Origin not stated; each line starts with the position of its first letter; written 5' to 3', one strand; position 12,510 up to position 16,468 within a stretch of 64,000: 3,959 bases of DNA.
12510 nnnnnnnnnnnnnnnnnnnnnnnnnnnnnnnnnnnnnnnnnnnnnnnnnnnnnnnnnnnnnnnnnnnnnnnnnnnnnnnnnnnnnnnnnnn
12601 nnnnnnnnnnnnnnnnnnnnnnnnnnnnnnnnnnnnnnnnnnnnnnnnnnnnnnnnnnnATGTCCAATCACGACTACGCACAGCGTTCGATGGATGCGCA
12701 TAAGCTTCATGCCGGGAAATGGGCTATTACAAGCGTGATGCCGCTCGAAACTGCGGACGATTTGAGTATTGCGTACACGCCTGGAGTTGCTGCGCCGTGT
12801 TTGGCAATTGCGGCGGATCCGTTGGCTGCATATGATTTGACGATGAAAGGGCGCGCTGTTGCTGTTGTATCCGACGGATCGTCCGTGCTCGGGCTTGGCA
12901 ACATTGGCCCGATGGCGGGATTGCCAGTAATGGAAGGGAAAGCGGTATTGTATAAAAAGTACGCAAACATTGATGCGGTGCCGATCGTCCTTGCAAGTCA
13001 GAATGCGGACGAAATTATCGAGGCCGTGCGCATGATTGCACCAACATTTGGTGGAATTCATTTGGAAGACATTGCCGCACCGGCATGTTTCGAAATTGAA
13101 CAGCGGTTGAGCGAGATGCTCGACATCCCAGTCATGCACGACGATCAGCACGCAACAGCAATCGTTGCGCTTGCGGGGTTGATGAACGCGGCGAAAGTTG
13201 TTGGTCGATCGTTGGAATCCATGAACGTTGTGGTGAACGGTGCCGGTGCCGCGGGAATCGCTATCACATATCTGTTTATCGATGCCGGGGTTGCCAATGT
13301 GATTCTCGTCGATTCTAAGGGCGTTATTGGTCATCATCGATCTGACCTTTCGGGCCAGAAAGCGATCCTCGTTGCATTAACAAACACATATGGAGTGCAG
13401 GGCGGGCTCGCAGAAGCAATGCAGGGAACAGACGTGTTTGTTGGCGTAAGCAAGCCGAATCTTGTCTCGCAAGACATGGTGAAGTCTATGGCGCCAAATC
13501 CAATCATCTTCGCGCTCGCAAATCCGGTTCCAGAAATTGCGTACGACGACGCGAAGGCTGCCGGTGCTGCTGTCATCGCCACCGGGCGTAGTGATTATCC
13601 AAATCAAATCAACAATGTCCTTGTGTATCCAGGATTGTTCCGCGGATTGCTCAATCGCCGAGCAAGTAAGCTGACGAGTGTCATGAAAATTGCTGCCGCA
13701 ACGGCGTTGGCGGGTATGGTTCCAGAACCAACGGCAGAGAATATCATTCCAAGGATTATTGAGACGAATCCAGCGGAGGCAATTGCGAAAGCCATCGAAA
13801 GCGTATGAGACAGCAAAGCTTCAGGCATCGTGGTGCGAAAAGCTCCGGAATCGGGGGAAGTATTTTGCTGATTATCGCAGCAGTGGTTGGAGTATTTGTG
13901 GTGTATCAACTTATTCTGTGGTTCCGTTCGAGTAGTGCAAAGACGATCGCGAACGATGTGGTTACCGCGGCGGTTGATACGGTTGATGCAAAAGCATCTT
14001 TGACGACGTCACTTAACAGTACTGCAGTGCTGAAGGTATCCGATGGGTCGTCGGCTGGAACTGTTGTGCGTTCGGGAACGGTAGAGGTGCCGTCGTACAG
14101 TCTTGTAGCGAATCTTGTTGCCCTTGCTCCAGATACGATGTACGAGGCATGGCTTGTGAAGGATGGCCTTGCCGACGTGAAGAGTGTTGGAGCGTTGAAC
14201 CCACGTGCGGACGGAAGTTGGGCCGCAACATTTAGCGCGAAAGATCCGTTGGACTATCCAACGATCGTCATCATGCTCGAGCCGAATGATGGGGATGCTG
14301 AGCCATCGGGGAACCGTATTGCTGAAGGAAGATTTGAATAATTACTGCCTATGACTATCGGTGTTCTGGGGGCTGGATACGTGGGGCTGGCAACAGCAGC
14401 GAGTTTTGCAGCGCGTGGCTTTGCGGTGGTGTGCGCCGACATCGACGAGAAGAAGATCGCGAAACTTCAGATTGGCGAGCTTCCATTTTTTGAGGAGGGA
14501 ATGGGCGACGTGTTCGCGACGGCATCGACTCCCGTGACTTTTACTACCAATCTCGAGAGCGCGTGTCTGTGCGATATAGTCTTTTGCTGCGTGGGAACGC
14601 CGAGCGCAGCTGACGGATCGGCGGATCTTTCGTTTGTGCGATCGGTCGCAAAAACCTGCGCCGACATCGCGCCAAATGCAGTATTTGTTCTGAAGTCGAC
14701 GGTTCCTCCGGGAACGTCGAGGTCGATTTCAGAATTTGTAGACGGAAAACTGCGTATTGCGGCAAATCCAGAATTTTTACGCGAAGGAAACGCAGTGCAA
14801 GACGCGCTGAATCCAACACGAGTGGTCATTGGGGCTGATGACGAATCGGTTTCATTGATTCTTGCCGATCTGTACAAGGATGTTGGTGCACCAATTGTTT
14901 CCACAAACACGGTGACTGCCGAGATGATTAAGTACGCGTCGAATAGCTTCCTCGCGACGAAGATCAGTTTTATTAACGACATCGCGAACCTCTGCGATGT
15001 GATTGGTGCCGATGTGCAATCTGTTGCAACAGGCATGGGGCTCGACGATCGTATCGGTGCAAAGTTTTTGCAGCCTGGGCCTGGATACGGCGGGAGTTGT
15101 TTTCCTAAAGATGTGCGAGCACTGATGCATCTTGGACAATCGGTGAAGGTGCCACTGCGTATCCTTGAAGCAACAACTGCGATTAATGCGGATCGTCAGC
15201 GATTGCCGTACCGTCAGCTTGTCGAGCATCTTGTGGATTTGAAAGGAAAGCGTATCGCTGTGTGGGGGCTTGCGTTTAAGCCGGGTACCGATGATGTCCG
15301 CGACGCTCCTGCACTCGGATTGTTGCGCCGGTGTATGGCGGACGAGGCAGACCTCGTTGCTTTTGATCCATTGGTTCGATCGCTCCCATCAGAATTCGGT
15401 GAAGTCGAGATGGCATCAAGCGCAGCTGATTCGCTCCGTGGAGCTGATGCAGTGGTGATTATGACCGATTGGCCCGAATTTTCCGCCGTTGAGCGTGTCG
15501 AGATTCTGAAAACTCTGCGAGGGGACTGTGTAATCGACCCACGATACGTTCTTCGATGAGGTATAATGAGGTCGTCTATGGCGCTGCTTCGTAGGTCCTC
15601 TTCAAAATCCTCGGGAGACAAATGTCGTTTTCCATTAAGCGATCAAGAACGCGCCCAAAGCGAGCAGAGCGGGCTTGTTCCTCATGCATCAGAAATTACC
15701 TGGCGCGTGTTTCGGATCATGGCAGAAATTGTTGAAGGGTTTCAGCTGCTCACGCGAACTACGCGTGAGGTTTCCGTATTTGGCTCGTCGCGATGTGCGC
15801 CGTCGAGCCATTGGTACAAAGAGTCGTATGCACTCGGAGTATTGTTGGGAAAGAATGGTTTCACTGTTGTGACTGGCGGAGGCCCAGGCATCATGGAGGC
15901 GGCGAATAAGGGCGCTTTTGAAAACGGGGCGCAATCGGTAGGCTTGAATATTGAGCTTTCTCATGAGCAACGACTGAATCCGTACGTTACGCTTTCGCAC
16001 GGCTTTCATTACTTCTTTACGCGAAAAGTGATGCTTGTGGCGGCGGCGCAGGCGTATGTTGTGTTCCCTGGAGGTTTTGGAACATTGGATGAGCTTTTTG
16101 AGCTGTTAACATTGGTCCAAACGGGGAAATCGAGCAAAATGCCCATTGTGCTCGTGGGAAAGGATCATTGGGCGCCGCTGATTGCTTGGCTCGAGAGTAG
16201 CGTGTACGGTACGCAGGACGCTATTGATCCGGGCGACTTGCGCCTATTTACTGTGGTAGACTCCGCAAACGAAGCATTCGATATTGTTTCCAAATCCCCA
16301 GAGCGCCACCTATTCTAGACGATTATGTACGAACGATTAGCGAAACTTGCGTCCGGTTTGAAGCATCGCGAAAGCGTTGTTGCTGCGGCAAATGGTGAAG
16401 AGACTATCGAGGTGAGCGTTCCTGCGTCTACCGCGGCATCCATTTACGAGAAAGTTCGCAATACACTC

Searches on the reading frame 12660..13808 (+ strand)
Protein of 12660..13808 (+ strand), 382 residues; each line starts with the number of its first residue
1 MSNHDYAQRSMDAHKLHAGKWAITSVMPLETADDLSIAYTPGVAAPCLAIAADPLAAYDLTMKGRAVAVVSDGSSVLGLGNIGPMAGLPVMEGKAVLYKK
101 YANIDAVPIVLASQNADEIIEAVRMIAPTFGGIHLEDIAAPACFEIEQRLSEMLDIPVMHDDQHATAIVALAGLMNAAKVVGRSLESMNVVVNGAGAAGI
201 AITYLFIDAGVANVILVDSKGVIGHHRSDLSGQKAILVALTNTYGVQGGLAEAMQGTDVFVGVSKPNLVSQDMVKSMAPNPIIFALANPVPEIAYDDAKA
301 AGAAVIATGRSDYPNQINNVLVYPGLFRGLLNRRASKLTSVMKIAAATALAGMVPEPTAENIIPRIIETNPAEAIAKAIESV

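Call 7: search_protein_families(library=pfam, proteins=[window:12660-13808:+], max_evalue=0.001)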
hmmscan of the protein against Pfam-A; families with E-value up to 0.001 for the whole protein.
window:12660-13808:+ (382 aa): 2 families
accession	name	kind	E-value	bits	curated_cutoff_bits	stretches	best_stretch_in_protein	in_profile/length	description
PF00390.24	malic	-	6.1e-29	101.6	23.1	1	25-150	8-181/182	Malic enzyme, N-terminal domain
PF03949.21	Malic_M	-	3.6e-22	79.4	23.5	1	165-369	3-242/258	Malic enzyme, NAD binding domain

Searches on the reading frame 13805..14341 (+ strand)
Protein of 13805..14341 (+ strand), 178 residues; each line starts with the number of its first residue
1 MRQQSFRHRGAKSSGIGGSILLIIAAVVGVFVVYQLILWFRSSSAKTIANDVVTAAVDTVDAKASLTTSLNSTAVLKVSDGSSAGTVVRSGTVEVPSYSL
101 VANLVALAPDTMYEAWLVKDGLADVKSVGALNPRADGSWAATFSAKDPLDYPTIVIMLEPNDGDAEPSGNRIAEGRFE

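Call 92: search_protein_families(library=ncbifam, proteins=[window:13805-14341:+], max_evalue=0.01)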
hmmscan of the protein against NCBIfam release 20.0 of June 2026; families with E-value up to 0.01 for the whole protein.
window:13805-14341:+ (178 aa): 1 family
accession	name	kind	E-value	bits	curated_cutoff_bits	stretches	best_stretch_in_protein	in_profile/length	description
NF052375.1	antisigma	equivalog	5.7e-09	36.3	100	1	21-169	87-215/217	anti-sigma factor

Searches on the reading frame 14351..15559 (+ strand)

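Call 7: search_protein_families(library=pfam, proteins=[window:14351-15559:+], max_evalue=0.001)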
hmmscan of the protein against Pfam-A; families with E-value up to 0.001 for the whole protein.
window:14351-15559:+ (402 aa): 6 families
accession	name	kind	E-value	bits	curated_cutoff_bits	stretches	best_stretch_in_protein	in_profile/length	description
PF03721.20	UDPG_MGDP_dh_N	-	1.3e-46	159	27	1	1-168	1-181/187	UDP-glucose/GDP-mannose dehydrogenase family, NAD binding domain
PF00984.24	UDPG_MGDP_dh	-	2.2e-37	127.5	25.4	1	189-280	2-93/94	UDP-glucose/GDP-mannose dehydrogenase family, central domain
PF03720.21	UDPG_MGDP_dh_C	-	1.3e-23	83.7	30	1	303-401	1-101/103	UDP-glucose/GDP-mannose dehydrogenase family, UDP binding domain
PF02737.24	3HCDH_N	-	5.4e-06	26.9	22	1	2-78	1-83/180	3-hydroxyacyl-CoA dehydrogenase, NAD binding domain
PF03807.23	F420_oxidored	-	1.3e-05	26.1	21.6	0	2-86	1-72/94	NADP oxidoreductase coenzyme F420-dependent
PF03446.21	NAD_binding_2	-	5.9e-05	23.6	21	1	2-129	1-106/161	NAD binding domain of 6-phosphogluconate dehydrogenase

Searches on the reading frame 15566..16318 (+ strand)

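Call 7: search_protein_families(library=pfam, proteins=[window:15566-16318:+], max_evalue=0.001)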
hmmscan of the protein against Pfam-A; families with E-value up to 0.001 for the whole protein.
window:15566-16318:+ (250 aa): 2 families
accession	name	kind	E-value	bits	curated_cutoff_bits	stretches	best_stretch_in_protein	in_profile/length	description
PF03641.19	Lysine_decarbox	-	3.5e-33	115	27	1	110-239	1-129/131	Possible lysine decarboxylase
PF18306.6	LDcluster4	-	6.4e-18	65.2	26.3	1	68-178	3-111/151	SLOG cluster4 family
